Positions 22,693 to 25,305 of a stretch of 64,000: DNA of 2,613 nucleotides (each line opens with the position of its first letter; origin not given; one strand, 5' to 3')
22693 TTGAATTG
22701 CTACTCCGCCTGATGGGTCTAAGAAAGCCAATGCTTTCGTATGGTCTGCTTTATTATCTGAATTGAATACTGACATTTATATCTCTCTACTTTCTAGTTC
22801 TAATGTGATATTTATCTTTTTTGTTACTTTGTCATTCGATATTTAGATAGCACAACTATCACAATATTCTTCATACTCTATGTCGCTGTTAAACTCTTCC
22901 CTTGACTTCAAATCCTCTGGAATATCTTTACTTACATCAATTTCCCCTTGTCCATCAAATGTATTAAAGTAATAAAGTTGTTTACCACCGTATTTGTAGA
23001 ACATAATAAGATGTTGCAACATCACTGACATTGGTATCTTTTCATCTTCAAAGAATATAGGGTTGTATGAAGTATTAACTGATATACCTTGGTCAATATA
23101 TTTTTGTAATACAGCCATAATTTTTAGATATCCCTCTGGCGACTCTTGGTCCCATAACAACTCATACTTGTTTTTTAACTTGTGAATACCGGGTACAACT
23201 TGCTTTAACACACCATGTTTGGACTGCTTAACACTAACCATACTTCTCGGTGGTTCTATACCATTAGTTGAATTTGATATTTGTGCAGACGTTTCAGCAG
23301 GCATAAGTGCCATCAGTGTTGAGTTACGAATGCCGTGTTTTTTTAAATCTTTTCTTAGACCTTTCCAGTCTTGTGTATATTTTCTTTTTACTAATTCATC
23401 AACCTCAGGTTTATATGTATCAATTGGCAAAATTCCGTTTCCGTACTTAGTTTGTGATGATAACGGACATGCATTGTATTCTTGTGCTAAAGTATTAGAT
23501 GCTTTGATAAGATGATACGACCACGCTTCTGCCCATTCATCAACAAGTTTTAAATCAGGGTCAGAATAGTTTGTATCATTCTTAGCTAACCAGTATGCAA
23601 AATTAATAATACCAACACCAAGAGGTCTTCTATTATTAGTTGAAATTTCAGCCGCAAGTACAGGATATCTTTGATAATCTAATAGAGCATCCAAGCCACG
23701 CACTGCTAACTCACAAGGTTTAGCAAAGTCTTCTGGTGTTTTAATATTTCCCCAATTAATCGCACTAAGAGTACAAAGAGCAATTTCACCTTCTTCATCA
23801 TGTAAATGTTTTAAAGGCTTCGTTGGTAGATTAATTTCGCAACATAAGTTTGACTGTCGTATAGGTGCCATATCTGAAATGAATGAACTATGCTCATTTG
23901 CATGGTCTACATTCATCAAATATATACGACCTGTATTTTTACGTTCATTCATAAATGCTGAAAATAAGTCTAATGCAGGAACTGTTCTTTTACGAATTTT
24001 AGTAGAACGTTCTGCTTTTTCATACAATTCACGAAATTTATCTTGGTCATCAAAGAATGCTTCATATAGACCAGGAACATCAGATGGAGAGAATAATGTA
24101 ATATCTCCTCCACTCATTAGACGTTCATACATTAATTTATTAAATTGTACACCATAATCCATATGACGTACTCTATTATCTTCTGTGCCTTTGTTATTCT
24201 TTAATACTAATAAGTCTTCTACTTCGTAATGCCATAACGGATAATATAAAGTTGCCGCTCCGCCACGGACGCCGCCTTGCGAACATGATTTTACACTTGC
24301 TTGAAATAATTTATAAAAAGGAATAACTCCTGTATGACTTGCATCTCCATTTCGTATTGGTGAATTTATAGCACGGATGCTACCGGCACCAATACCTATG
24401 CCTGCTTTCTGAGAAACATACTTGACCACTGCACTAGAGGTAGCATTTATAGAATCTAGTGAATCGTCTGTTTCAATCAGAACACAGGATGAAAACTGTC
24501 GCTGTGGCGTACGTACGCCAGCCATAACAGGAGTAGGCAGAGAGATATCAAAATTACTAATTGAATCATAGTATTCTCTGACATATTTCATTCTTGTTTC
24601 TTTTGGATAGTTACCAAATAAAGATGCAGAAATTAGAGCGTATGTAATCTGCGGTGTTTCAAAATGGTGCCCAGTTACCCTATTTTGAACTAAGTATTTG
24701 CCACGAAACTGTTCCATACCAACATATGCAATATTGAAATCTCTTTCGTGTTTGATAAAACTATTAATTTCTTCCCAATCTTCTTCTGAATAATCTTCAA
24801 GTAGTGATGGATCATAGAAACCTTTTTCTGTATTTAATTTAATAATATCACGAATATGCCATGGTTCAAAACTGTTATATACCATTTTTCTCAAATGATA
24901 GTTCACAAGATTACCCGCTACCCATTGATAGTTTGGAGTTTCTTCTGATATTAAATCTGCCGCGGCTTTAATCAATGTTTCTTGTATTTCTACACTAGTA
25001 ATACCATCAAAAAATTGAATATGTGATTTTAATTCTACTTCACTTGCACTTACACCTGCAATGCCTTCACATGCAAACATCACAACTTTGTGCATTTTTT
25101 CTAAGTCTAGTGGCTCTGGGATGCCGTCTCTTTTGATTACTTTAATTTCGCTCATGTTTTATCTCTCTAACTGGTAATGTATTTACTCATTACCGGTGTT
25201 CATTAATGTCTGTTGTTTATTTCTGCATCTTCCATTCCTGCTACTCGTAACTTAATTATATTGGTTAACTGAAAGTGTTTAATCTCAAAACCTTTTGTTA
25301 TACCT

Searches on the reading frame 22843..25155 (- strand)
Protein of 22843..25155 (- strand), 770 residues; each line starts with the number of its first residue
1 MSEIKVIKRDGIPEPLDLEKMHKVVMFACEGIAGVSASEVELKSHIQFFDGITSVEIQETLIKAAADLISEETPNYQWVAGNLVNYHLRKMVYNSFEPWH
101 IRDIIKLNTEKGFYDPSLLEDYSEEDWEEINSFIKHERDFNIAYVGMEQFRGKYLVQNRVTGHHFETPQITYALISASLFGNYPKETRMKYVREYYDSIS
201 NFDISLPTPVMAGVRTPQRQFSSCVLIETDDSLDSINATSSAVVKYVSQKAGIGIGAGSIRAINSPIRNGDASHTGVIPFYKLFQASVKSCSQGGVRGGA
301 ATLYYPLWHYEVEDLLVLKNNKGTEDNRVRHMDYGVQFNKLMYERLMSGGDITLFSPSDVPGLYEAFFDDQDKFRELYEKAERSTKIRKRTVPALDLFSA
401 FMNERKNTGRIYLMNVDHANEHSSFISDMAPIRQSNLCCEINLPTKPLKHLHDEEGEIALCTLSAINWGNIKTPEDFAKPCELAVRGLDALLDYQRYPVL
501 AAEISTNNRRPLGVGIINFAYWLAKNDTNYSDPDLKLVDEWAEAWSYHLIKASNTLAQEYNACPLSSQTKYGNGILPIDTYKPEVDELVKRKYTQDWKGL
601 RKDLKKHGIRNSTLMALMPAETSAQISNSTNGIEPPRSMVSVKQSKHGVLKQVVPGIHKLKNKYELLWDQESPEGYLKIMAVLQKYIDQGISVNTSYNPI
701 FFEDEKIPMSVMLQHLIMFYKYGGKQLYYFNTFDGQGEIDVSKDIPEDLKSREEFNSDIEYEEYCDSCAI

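Call 93: search_dna_similar(query=window:22843-25155:-, collection=phages, mode=protein, max_rows=60, max_evalue=1e-50)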
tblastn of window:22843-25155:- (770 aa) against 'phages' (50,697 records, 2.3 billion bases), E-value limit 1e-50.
Records with a match: 3898; places in all: 3907; records where one place covers at least 80% of the query: 3805.
Best place of each record, by identity: 60-80% 3; <60% 3895.
By first word of the organism name: Escherichia 1138; Salmonella 568; Klebsiella 457; Synechococcus 377; Vibrio 194; Shigella 118; Pseudomonas 93; Campylobacter 78; Acinetobacter 74; Aeromonas 71; and 66 more.
By host as written in the record: - 598; Escherichia coli 420; Klebsiella pneumoniae 152; Synechococcus 107; Escherichia coli O157:H7 65; Salmonella enterica 60; Salmonella enterica subsp. enterica serovar Enteritidis PT1 60; Escherichia coli K-12 MG1655 59; and 832 more.
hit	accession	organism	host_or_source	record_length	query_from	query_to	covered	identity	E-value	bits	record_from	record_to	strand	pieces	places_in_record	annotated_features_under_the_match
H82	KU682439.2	Stenotrophomonas phage vB_SmaS-DLP_6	Stenotrophomonas maltophilia D1571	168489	6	770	99%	62.5%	0e+0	964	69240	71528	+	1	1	ribonucleotide diphosphate reductase subunit alpha | hypothetical protein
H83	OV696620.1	Psychrobacter phage D'Alembert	French washed-rind cheese surface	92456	1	739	96%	60.2%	0e+0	882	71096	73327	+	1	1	Ribonucleotide reductase of class Ia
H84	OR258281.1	Xanthomonas phage XaC1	Xanthomonas vesicatoria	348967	6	770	99%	57.9%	0e+0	914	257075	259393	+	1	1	ribonucleotide reductase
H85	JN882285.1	Cronobacter phage vB_CsaM_GAP32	Cronobacter sakazakii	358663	4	770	100%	57.5%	0e+0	901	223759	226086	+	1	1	ribonucleotide-diphosphate reductase alpha subunit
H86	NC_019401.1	Cronobacter phage vB_CsaM_GAP32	Cronobacter sakazakii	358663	4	770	100%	57.5%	0e+0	901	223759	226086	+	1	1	ribonucleotide reductase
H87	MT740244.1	Proteus phage 3H10_20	Proteus mirabilis H10_20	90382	6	751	97%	59.0%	0e+0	881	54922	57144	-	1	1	ribonucleotide reductase large subunit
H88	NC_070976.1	Proteus phage 3H10_20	Proteus mirabilis H10_20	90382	6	751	97%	59.0%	0e+0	881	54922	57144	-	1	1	ribonucleotide reductase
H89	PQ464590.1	Erwinia phage Hallingskeid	Erwinia aphidicola B01_10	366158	4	770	100%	57.4%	0e+0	894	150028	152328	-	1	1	ribonucleotide reductase large subunit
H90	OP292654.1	Xanthomonas phage XbC2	Xanthomonas vesicatoria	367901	4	770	100%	57.3%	0e+0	895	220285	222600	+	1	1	ribonucleotide-diphosphate reductase subunit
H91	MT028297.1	Proteus phage Privateer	Proteus mirabilis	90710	6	751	97%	58.9%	0e+0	880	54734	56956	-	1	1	ribonucleotide reductase alpha subunit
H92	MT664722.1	Proteus phage Vb_PmiP-P59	Proteus mirabilis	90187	6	751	97%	58.9%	0e+0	880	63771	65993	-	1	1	ribonucleoside-diphosphate reductase subunit alpha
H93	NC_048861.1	Proteus phage Privateer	Proteus mirabilis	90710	6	751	97%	58.9%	0e+0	880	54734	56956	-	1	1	NrdA-like aerobic NDP reductase large subunit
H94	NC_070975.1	Proteus phage Vb_PmiP-P59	Proteus mirabilis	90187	6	751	97%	58.9%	0e+0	880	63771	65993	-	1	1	ribonucleotide reductase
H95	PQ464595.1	Erwinia phage Kaldavass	Erwinia aphidicola W09_2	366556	4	770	100%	57.2%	0e+0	895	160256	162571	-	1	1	ribonucleotide reductase large subunit | hypothetical protein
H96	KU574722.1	Pectobacterium phage vB_PcaM_CBB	Pectobacterium carotovorum subsp. ...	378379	4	770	100%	57.0%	0e+0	895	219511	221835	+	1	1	ribonucleotide-diphosphate reductase subunit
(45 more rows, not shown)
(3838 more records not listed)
